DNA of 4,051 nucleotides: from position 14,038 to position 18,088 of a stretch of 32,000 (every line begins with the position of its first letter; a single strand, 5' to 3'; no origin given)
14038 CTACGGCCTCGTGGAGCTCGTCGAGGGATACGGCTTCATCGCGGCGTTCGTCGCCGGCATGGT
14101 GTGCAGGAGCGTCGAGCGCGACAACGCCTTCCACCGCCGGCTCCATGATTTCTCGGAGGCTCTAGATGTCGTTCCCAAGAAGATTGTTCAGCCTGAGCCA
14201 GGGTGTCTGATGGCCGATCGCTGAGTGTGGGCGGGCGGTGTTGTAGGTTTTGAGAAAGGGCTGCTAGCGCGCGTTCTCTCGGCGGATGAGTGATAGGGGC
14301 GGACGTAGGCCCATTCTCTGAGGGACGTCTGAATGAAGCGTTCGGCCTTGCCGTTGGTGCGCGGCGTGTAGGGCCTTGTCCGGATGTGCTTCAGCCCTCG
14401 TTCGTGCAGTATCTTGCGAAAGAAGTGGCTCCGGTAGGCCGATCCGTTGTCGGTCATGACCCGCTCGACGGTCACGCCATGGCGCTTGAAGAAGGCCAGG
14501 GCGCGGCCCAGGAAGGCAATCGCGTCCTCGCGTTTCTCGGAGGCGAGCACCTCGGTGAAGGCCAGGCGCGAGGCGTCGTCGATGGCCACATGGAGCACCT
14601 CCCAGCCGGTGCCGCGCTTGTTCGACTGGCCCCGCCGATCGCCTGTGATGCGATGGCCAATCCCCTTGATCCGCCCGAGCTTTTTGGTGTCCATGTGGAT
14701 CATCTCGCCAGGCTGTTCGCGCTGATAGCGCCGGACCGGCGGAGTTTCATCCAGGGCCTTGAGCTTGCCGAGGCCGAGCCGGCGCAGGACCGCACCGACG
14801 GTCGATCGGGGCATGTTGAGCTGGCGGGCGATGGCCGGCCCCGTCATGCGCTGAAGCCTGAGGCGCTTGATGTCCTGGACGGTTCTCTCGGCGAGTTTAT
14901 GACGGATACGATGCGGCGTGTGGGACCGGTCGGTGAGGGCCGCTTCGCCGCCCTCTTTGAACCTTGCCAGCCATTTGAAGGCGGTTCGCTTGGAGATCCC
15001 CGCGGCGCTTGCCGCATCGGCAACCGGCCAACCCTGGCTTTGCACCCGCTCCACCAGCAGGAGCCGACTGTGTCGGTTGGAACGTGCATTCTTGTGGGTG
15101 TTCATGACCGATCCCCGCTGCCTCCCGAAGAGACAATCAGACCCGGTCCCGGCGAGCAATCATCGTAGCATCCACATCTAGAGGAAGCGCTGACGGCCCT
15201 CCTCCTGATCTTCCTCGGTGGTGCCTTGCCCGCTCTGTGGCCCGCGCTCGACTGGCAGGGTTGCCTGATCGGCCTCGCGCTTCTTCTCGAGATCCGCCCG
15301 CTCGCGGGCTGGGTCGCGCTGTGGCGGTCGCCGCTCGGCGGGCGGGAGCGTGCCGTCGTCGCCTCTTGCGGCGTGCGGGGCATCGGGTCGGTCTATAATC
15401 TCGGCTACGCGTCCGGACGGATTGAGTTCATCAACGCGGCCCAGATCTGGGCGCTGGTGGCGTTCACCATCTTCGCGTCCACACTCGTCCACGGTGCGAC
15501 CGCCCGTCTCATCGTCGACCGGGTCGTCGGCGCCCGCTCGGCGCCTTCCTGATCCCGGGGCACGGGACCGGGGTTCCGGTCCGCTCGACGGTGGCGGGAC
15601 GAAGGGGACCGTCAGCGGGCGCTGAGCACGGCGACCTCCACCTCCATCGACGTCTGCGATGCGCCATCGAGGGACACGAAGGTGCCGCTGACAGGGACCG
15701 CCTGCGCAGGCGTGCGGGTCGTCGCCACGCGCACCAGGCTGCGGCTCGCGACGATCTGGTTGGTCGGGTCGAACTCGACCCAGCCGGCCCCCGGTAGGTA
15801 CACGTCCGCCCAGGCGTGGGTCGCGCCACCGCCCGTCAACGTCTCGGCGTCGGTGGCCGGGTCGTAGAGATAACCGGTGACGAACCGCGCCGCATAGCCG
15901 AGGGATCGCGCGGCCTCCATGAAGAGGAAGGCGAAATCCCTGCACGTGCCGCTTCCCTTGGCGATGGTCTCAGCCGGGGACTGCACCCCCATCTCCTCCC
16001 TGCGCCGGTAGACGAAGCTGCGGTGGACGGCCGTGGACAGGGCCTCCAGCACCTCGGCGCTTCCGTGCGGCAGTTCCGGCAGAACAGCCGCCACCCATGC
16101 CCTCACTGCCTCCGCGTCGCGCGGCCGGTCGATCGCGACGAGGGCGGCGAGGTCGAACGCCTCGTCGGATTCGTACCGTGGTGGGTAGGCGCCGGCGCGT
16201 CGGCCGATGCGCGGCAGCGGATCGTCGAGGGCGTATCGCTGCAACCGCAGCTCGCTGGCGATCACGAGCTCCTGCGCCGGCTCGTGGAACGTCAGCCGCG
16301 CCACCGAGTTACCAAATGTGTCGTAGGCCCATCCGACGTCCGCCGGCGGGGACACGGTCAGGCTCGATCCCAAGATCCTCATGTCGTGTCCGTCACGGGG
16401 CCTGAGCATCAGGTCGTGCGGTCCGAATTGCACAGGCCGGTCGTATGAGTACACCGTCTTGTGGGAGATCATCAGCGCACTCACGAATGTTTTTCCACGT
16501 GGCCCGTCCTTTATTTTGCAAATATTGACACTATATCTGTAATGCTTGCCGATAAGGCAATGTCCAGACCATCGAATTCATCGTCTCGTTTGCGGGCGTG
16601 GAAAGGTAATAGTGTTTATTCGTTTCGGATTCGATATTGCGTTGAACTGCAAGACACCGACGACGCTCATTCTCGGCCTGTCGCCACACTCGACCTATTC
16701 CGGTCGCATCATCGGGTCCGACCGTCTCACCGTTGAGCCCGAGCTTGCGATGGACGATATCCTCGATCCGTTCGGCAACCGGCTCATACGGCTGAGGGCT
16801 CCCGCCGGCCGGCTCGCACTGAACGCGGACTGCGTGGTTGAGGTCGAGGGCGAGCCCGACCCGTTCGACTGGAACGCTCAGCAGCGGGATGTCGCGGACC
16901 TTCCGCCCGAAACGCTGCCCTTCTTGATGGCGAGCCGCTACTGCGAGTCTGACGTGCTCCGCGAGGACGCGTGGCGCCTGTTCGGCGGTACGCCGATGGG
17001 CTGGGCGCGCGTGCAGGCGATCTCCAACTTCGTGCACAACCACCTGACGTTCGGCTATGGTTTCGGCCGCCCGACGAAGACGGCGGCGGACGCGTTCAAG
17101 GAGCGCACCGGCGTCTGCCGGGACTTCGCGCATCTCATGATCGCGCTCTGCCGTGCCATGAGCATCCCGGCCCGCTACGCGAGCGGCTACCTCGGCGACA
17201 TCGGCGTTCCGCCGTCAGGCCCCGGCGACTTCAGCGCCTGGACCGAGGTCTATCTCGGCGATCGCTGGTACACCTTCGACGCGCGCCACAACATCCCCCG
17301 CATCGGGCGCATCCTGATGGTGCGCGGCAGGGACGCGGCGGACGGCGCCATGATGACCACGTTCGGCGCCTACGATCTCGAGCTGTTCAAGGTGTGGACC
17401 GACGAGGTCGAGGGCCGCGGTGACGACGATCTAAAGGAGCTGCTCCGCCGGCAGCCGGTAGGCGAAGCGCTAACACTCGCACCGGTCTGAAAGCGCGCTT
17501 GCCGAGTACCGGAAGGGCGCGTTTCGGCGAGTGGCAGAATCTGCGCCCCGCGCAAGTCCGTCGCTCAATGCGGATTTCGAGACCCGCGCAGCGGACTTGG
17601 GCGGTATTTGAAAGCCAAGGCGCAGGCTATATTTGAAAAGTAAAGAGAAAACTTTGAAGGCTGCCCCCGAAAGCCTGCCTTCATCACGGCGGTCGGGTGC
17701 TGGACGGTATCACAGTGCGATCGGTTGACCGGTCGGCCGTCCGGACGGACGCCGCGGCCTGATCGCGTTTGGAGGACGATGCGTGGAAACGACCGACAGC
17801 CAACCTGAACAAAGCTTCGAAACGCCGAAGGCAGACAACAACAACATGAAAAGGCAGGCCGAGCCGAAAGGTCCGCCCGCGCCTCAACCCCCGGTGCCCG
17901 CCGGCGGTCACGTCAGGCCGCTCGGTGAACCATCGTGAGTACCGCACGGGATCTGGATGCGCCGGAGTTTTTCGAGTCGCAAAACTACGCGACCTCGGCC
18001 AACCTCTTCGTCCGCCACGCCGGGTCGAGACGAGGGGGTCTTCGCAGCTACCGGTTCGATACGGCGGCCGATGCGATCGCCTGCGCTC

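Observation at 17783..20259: Tightly coupled cassette: tiny ORF / 97-aa protein / membrane desaturase / exported Cys-repeat protein (intact copy)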

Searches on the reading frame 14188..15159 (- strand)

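Call 64: search_protein_families(library=pfam, proteins=[window:14188-15159:-], max_evalue=0.001)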
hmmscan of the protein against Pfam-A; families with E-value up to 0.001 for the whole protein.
window:14188-15159:- (323 aa): 9 families
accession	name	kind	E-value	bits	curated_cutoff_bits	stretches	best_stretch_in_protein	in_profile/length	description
PF13011.12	LZ_Tnp_IS481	-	3.6e-19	69.3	22.2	1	19-99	1-81/85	leucine-zipper of insertion element IS481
PF00665.32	rve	-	1.5e-15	57.7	32.6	1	148-266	2-102/102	Integrase core domain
PF13384.12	HTH_23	-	1.1e-14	54.1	24.6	1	32-75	7-49/50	Homeodomain-like domain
PF13518.12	HTH_28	-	1e-13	51.5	25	1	32-80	2-49/52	Helix-turn-helix domain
PF13551.12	HTH_29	-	4.2e-13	49.6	28.1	1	41-93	9-62/64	Winged helix-turn helix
PF13565.12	HTH_32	-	1e-08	36.1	33.7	1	59-125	1-73/73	Homeodomain-like domain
PF13683.12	rve_3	-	1.8e-06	28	26.5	1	255-295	2-42/67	Integrase core domain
PF01527.26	HTH_Tnp_1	-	0.00059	20.4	24.1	0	30-85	10-58/75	Transposase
PF08281.18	Sigma70_r4_2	-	0.00086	19.3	25.7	0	101-126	23-48/54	Sigma-70, region 4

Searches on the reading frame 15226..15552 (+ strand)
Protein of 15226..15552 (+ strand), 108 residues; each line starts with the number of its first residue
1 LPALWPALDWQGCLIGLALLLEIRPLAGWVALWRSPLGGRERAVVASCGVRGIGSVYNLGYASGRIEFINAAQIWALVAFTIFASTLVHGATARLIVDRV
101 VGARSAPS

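Call 64: search_protein_families(library=pfam, proteins=[window:15226-15552:+], max_evalue=0.001)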
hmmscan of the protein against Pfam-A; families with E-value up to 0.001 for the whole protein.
window:15226-15552:+ (108 aa): 1 family
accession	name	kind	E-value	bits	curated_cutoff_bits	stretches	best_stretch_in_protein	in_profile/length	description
PF00999.27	Na_H_Exchanger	-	3.5e-07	29.9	26.2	1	13-97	290-373/375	Sodium/hydrogen exchanger, transmembrane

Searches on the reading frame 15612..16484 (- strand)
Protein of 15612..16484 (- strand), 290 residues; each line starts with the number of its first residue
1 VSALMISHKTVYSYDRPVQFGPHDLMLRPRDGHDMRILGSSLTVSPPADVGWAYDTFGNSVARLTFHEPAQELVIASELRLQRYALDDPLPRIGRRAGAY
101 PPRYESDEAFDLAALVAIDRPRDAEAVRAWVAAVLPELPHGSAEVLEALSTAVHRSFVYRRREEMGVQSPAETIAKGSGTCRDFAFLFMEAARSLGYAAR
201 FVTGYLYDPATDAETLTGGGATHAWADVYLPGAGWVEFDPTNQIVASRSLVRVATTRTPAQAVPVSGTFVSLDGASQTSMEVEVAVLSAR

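Call 64: search_protein_families(library=pfam, proteins=[window:15612-16484:-], max_evalue=0.001)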
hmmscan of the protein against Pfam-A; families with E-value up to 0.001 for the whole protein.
window:15612-16484:- (290 aa): 2 families
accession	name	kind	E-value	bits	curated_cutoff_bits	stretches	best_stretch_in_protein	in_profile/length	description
PF08379.15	Bact_transglu_N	-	1.2e-24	87.2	27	1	5-80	2-78/80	Bacterial transglutaminase-like N-terminal region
PF01841.26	Transglut_core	-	7.5e-21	74.9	23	1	143-240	15-108/108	Transglutaminase-like superfamily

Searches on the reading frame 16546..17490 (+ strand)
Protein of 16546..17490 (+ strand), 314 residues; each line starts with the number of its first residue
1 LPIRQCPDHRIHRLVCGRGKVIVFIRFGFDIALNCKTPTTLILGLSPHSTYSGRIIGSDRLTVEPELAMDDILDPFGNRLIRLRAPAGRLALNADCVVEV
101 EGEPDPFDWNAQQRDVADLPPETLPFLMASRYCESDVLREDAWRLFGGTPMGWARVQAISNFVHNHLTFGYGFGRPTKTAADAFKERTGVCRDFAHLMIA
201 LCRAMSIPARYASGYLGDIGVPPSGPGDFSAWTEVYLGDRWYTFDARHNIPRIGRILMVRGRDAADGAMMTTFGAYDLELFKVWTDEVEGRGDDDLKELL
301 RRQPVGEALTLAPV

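Call 3: search_protein_families(library=pfam, proteins=[window:16546-17490:+], max_evalue=1)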
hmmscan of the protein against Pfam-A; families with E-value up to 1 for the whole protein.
window:16546-17490:+ (314 aa): 3 families
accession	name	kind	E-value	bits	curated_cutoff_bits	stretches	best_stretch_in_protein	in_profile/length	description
PF01841.26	Transglut_core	-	2.2e-21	76.6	23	1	154-246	16-108/108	Transglutaminase-like superfamily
PF04473.18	DUF553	-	0.028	14.3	20.5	1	174-205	47-78/140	Transglutaminase-like domain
PF08379.15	Bact_transglu_N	-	0.2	12.8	27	1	45-99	24-80/80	Bacterial transglutaminase-like N-terminal region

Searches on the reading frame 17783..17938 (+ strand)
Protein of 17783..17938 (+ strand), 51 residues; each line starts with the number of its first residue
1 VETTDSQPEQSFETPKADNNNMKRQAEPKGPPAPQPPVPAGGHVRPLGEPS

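Call 3: search_protein_families(library=pfam, proteins=[window:17783-17938:+], max_evalue=1)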
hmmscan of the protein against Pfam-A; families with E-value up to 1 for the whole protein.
window:17783-17938:+ (51 aa): 0 families

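Call 4: search_protein_families(library=ncbifam, proteins=[window:17783-17938:+], max_evalue=1)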
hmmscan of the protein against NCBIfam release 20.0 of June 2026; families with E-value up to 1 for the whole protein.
window:17783-17938:+ (51 aa): 0 families
